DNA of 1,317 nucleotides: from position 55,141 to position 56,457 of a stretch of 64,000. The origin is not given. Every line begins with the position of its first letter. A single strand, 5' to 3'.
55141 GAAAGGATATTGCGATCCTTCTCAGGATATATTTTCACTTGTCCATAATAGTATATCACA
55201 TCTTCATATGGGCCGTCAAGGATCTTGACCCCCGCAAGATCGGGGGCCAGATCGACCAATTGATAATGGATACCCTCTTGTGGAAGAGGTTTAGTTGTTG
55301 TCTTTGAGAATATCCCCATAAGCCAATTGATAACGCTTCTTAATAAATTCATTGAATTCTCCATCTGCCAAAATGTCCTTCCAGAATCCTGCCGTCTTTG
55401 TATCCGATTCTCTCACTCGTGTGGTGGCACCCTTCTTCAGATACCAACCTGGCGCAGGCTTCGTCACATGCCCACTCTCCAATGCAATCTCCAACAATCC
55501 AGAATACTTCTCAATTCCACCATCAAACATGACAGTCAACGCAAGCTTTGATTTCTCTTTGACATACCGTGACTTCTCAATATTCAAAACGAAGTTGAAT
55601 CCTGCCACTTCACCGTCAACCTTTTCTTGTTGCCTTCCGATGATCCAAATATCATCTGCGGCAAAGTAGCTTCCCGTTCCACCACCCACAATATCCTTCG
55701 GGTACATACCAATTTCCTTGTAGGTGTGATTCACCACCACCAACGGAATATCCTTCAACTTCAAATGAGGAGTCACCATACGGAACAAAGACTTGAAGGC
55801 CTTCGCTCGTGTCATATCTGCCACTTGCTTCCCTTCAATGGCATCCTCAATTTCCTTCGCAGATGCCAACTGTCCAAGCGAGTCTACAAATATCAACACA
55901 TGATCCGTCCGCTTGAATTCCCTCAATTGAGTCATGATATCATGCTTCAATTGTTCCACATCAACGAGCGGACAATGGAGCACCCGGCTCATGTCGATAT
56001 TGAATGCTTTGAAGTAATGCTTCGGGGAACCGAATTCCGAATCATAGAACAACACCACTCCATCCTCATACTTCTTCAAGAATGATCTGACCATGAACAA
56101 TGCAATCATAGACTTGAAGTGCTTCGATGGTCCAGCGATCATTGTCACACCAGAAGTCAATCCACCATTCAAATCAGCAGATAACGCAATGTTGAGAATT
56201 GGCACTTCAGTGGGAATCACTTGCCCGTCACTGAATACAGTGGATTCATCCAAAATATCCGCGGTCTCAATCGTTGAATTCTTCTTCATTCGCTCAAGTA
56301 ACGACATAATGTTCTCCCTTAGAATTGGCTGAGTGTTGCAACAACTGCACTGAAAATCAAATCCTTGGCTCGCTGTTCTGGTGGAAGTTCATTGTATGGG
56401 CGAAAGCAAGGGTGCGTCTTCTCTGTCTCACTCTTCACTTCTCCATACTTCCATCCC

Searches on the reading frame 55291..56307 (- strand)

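Call 93: search_protein_families(library=pfam, proteins=[window:55291-56307:-], max_evalue=0.001)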
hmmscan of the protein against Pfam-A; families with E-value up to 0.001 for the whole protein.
window:55291-56307:- (338 aa): 2 families
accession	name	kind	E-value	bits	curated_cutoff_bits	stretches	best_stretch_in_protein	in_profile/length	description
PF21134.2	T4_UVSX_C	-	2.9e-10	40.6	27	1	268-321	1-64/65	Bacteriophage T4, Recombination and repair protein, C-terminal domain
PF00154.27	RecA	-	4.3e-09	36.7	27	1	29-265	31-261/262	recA bacterial DNA recombination protein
